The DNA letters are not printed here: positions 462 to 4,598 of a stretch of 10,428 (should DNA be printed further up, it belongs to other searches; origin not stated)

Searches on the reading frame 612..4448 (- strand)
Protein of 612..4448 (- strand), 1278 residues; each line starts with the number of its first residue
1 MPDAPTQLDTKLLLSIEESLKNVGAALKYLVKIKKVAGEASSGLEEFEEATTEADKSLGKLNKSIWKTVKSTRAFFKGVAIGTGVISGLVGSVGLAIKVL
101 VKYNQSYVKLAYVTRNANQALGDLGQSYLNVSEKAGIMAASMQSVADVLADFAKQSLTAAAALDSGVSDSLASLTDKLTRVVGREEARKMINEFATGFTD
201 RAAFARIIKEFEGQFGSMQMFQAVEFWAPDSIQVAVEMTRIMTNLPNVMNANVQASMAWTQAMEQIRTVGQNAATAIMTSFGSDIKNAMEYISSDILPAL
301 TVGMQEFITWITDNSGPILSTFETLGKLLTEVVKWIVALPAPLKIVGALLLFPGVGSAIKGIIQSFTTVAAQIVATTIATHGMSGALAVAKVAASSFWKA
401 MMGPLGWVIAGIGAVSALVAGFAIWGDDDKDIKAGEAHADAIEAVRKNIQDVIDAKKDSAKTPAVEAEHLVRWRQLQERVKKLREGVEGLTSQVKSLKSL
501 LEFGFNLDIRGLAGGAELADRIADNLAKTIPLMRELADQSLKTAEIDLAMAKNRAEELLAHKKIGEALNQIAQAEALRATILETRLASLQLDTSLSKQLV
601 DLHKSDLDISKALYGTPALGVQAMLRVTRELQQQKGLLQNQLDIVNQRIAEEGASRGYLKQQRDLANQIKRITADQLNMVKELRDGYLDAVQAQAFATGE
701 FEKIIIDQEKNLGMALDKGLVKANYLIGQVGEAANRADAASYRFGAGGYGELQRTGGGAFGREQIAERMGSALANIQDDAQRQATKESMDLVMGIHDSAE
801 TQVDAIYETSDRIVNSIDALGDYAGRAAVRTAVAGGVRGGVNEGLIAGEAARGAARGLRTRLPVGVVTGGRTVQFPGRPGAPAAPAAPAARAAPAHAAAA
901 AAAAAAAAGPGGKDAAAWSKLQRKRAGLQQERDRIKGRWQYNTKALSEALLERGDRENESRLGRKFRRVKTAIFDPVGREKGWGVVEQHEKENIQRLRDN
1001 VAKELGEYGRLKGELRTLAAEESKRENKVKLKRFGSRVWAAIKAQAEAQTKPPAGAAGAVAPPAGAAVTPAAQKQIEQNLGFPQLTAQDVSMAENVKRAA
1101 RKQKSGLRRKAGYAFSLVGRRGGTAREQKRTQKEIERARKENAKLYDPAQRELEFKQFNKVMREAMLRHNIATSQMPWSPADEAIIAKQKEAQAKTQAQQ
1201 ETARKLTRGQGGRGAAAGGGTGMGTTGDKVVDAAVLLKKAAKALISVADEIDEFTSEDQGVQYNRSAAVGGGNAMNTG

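Call 6: search_protein_families(library=pfam, proteins=[window:612-4448:-], max_evalue=0.01)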
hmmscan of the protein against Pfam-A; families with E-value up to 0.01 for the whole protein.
window:612-4448:- (1278 aa): 0 families

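Call 7: search_protein_families(library=phrogs, proteins=[window:612-4448:-], max_evalue=0.01)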
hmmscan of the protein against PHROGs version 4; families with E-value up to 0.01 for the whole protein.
window:612-4448:- (1278 aa): 2 families
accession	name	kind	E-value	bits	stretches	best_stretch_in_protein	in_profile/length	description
phrog_58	-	tail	6.3e-08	32.4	1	16-426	301-650/1544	tail length tape measure protein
phrog_1533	-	tail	1.6e-05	23.6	1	277-447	529-682/1688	tail length tape measure protein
